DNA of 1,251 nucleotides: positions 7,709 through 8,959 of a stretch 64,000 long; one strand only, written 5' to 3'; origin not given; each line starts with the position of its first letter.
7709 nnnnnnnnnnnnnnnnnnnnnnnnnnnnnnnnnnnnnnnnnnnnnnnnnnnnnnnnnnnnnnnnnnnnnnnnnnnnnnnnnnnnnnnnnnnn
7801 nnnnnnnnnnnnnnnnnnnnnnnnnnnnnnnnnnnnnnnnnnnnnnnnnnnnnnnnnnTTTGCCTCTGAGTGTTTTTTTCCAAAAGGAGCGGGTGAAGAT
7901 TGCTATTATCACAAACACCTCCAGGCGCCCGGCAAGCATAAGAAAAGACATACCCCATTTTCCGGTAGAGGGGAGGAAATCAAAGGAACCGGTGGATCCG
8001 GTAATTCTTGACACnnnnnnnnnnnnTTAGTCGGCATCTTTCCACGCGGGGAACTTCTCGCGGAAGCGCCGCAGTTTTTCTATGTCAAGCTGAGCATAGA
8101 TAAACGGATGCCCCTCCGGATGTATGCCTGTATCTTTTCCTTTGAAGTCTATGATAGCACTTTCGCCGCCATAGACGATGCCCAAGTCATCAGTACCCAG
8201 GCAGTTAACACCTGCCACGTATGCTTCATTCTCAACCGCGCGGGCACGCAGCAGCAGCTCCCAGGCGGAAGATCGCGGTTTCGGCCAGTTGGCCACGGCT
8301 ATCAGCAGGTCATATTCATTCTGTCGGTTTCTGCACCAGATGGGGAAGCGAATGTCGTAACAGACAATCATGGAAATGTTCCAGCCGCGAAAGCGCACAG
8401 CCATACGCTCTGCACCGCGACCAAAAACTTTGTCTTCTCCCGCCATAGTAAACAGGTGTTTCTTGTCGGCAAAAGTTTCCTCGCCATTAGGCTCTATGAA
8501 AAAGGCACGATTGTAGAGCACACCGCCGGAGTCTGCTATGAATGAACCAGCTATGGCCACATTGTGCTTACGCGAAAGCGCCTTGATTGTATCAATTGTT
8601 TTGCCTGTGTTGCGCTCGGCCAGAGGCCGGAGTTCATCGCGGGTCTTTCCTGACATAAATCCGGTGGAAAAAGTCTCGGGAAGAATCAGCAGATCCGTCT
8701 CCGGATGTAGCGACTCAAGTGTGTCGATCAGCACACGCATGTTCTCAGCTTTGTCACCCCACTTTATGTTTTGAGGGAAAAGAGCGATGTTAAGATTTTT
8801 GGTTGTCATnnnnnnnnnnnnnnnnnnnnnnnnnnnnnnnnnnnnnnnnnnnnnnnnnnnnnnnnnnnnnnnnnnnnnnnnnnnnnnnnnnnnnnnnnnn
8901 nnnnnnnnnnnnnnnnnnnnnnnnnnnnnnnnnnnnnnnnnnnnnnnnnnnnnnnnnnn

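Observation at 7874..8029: trkH reduced to its last ~42 codons, with the deletion junction at a fragment of the repeat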

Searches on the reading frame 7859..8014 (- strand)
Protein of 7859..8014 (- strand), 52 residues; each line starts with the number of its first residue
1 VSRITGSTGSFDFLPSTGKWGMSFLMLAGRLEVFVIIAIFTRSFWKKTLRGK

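Call 25: find_related_loci(query=window:7859-8014:-, collection=genome_contigs, flank=6000)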
Query seq(52 aa) (52 aa) in genome_contigs; peptide patterns used: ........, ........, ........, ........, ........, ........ (x = any residue, [..] = any of these).
600 stretches matched a pattern (row limit reached: there are more); 323 encode a relative of the query (tblastn E <= 1e-3); the best 80 are kept; 80 distinct loci.
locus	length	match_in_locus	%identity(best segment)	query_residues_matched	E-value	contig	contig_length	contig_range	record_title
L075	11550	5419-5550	77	4-47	2e-18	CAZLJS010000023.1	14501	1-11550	MAG TPA_asm: uncultured Sangeribacter sp. isolate SRP222552_co1_113 genome assembly, contig: NODE_3105_length_14501_cov_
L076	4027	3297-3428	66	4-47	2e-17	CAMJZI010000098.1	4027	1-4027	MAG: uncultured Porphyromonadaceae bacterium isolate SRR12081292_bin.74_metaWRAP_v1.3_MAG genome assembly, contig: ERZ12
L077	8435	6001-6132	68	4-47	2e-17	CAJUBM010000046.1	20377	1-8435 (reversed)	MAG TPA_asm: uncultured Muribaculaceae bacterium isolate MGBC125209 genome assembly, contig: MGBC125209.46, whole genome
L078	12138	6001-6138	67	2-47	1e-17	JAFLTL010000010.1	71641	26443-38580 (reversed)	MAG: Muribaculaceae bacterium isolate HAN052 Seq10, whole genome shotgun sequence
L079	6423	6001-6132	68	4-47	4e-17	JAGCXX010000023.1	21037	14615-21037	MAG: Prevotella sp. isolate RGIG10223 Yak_Rumen-5__c132941, whole genome shotgun sequence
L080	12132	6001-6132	70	4-47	2e-16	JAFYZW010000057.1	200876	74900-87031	MAG: Bacteroidales bacterium isolate RGIG7573 Water_buffalos_Omasum-3__c314959, whole genome shotgun sequence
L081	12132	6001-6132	64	4-47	4e-16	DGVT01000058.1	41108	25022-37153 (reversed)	MAG TPA_asm: Porphyromonadaceae bacterium UBA4277 UBA4277_contig_45706, whole genome shotgun sequence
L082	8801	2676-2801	67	4-45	4e-16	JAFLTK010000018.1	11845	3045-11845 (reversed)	MAG: Muribaculaceae bacterium isolate HAN051 Seq53, whole genome shotgun sequence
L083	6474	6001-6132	68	4-47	5e-16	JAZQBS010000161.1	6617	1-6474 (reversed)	MAG: Bacteroidales bacterium isolate T1900044640_TS20190106.MAGScoT_cleanbin_000017 SGB_1238_k141_303443, whole genome s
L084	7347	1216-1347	66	4-47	5e-16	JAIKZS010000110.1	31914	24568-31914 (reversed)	MAG: Bacteroidaceae bacterium isolate RUI513 k141_16228459_flag=0_multi=71.9777_len=31914, whole genome shotgun sequence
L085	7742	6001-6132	68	4-47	5e-16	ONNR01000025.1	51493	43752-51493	uncultured Prevotellaceae bacterium isolate RUG465 genome assembly, contig: scaffold_188, whole genome shotgun sequence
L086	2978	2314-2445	66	4-47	8e-16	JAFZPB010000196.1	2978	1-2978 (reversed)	MAG: Muribaculaceae bacterium isolate RGIG7968 Water_buffalos_Rumen-1__c810143, whole genome shotgun sequence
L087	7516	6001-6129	67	4-46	7e-15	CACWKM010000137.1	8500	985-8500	MAG: uncultured Bacteroidales bacterium isolate RUG10667 genome assembly, contig: RUG10667_asm_137, whole genome shotgun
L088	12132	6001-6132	61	4-47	8e-15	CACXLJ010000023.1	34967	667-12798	MAG: uncultured Bacteroidales bacterium isolate RUG11362 genome assembly, contig: RUG11362_asm_23, whole genome shotgun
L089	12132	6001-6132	59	4-47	1e-14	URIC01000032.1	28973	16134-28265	uncultured Bacteroidales bacterium isolate UMGS1018 genome assembly, contig: NODE_684_length_28973_cov_6.070613, whole g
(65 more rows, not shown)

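Call 40: search_protein_families(library=ncbifam, proteins=[window:7874-8005:-], max_evalue=10)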
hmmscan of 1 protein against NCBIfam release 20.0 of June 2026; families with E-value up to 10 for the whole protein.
seq(44 aa): 2 families
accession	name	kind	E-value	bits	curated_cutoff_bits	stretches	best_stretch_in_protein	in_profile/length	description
NF008020.0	PRK10750.1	equivalog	4.5e-05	22.7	866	1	8-43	447-482/483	Trk system potassium transporter TrkH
TIGR01167.1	LPXTG_anchor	domain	0.24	12.1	15.9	1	11-44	2-33/34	LPXTG cell wall anchor domain-containing protein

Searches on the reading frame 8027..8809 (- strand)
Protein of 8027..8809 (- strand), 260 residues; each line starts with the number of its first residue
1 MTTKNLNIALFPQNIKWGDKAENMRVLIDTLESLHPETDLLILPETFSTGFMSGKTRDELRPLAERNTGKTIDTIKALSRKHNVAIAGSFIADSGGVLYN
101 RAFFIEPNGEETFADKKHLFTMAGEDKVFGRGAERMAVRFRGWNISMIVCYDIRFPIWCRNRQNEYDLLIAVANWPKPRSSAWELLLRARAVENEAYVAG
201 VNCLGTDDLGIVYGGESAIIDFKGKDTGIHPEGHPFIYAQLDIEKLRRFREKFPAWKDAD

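Call 9: search_protein_families(library=pfam, proteins=[window:8027-8809:-], max_evalue=10)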
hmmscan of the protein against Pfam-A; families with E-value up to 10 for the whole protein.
window:8027-8809:- (260 aa): 1 family
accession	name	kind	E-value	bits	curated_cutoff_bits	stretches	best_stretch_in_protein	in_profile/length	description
PF00795.27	CN_hydrolase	-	4.9e-37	128.1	23.2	1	8-250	2-255/256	Carbon-nitrogen hydrolase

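Call 19: find_encoding_contigs(protein=window:8027-8809:-, flank=6000, max_places=10)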
Protein window:8027-8809:- (260 aa): 9 contigs read that carry it; 8 places shown.
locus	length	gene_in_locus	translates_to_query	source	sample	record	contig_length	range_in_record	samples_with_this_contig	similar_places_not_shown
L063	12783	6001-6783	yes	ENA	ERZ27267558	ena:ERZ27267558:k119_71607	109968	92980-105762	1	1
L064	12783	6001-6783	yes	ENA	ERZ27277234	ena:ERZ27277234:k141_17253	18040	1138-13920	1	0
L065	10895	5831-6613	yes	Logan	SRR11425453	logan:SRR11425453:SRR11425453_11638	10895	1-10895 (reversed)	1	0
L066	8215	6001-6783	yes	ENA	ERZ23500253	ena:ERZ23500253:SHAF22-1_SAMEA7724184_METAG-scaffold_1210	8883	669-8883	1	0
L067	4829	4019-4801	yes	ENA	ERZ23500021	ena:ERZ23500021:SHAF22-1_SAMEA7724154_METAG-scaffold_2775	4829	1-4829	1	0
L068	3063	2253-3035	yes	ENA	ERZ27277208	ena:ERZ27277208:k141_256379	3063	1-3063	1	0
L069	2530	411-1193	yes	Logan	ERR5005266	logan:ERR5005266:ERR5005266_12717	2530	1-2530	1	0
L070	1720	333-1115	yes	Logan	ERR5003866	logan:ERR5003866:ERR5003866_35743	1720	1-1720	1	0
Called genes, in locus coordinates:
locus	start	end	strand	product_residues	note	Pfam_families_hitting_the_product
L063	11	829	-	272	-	PF02627:CMD, PF07883:Cupin_2 (weak)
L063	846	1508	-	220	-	PF12844:HTH_19, PF00717:Peptidase_S24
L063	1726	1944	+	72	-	-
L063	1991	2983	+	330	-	PF12849:PBP_like_2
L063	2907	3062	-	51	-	-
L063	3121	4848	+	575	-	PF07719:TPR_2 (faint), PF13428:TPR_14 (faint), PF13432:TPR_16 (faint), PF14559:TPR_19 (faint), PF23914:TPR_CcmH_CycH (faint), PF13371:TPR_9 (faint)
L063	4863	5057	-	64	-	-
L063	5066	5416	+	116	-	-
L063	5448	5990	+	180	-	PF01553:Acyltransferase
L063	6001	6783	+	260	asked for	PF00795:CN_hydrolase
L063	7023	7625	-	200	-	PF02915:Rubrerythrin, PF21349:RUBY_RBDX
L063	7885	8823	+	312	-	PF00749:tRNA-synt_1c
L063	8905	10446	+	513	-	PF02142:MGS, PF01808:AICARFT_IMPCHas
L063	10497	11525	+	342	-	PF06723:MreB_Mbl, PF00022:Actin (faint), PF00012:HSP70, PF14450:FtsA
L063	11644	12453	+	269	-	PF04085:MreC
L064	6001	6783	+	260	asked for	PF00795:CN_hydrolase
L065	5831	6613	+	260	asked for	PF00795:CN_hydrolase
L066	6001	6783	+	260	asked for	PF00795:CN_hydrolase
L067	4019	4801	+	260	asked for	PF00795:CN_hydrolase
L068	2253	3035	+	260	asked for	PF00795:CN_hydrolase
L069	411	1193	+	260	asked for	PF00795:CN_hydrolase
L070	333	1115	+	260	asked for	PF00795:CN_hydrolase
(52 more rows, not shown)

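Call 31: find_homologous_proteins(query=window:8027-8809:-, max_evalue=1e-60)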
Query window:8027-8809:- (260 aa): 2103 proteins with E <= 1e-60 among 3900 candidates; the best 120 are listed.
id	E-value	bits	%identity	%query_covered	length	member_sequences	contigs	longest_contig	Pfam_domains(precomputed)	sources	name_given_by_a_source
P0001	4.4e-161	552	92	100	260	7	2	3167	PF00795.28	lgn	-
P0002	8.8e-130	450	75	100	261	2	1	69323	PF00795.28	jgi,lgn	-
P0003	3.7e-128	444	72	100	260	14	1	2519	PF00795.28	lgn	-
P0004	5.9e-127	440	74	100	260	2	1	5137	PF00795.28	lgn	-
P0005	4.1e-126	438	73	100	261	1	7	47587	PF00795.28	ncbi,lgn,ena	-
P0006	3.8e-124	431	71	100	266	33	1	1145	PF00795.28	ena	-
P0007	7.0e-123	427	70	100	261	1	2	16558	PF00795.28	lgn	-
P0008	7.0e-123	427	70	100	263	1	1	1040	PF00795.28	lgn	-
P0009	1.7e-121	423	68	100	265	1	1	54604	PF00795.28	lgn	-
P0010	2.7e-121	422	71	100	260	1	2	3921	PF00795.28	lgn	-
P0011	2.2e-120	419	70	100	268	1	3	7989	PF00795.28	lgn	-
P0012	2.9e-120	418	71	100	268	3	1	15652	PF00795.28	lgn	-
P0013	5.9e-120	417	70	100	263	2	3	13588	PF00795.28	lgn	-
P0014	2.9e-119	415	68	100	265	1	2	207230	PF00795.28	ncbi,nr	ncbi:MAG: nitrilase family protein [Prevotella sp.]|nr:nitrilase family protein [Prevotella sp.] MCM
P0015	4.8e-119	414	69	100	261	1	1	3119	PF00795.28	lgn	-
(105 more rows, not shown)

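Call 32: find_encoding_contigs(protein=P0001, flank=6000, max_places=6)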
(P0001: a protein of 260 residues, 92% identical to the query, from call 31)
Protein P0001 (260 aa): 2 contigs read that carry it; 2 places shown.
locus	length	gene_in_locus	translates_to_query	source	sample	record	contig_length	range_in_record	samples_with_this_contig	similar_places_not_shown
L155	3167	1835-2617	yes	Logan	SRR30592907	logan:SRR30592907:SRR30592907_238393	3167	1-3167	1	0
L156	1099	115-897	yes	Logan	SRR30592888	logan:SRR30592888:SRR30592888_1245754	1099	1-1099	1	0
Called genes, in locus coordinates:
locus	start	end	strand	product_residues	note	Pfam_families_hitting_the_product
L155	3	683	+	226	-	?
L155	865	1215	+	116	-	-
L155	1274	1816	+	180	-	PF01553:Acyltransferase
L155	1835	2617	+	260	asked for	PF00795:CN_hydrolase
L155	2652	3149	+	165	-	-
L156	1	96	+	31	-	?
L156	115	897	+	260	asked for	PF00795:CN_hydrolase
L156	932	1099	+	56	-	?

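Call 33: find_encoding_contigs(protein=P0002, flank=8000, max_places=3)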
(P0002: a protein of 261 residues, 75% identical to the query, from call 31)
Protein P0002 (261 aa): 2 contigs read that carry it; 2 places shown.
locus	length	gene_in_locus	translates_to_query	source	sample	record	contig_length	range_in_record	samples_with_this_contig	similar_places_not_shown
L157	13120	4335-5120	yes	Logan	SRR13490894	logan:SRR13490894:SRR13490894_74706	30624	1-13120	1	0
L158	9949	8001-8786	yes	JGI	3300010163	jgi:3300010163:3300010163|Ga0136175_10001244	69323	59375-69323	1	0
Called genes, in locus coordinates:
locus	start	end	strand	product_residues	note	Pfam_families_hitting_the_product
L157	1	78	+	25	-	?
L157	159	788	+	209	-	PF00302:CAT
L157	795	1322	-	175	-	PF01613:Flavin_Reduct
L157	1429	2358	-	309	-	PF00056:Ldh_1_N, PF02866:Ldh_1_C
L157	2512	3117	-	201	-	PF01300:Sua5_yciO_yrdC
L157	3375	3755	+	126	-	-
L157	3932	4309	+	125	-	-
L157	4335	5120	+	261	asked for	PF00795:CN_hydrolase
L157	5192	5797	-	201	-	PF02915:Rubrerythrin, PF21349:RUBY_RBDX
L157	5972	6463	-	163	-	PF04170:NlpE (weak)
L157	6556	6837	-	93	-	-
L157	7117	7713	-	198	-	PF04542:Sigma70_r2, PF08281:Sigma70_r4_2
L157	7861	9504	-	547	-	PF05681:Fumerase, PF05683:Fumerase_C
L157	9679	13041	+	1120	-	PF25275:Golvesin_C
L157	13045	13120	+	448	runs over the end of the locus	PF00535:Glycos_transf_2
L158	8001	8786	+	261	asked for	PF00795:CN_hydrolase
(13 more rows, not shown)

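Call 34: find_encoding_contigs(protein=P0005, flank=8000, max_places=3)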
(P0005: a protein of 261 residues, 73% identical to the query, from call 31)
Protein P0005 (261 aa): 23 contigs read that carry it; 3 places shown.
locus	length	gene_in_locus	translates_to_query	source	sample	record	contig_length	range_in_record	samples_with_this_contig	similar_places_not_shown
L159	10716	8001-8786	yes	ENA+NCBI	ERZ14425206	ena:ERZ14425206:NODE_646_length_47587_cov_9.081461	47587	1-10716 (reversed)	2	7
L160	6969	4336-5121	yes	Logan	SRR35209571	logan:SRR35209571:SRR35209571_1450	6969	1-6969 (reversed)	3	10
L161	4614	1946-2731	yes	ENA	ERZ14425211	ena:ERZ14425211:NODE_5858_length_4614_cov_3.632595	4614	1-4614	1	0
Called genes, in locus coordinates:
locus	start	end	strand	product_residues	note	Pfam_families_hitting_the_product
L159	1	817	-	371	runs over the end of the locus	PF13734:Inhibitor_I69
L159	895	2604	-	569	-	PF07690:MFS_1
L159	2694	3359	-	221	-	PF00717:Peptidase_S24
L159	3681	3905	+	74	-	-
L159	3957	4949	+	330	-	PF12849:PBP_like_2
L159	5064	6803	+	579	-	PF13371:TPR_9 (faint), PF13428:TPR_14 (faint), PF13432:TPR_16 (faint), PF14559:TPR_19 (faint)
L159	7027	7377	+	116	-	-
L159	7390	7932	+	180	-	PF01553:Acyltransferase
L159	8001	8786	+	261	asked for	PF00795:CN_hydrolase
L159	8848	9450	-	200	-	PF02915:Rubrerythrin, PF21349:RUBY_RBDX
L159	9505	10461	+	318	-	PF00749:tRNA-synt_1c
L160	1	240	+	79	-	?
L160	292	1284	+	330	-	PF12849:PBP_like_2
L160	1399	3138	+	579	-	PF13371:TPR_9 (faint), PF13428:TPR_14 (faint), PF13432:TPR_16 (faint), PF14559:TPR_19 (faint)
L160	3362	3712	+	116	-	-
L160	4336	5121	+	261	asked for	PF00795:CN_hydrolase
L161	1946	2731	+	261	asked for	PF00795:CN_hydrolase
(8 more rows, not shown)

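Call 55: find_encoding_contigs(protein=L155:2652-3146:+, flank=8000, max_places=8)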
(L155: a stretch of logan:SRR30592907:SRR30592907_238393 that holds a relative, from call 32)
Protein L155:2652-3146:+ (165 aa): 1 contig read that carries it; 1 place shown.
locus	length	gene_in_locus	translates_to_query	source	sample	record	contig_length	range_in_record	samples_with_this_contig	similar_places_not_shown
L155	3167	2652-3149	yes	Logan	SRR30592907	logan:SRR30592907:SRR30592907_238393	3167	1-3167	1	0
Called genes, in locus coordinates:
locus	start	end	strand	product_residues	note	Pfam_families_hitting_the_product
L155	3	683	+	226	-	?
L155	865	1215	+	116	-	-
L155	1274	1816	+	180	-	PF01553:Acyltransferase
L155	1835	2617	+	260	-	PF00795:CN_hydrolase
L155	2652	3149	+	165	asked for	-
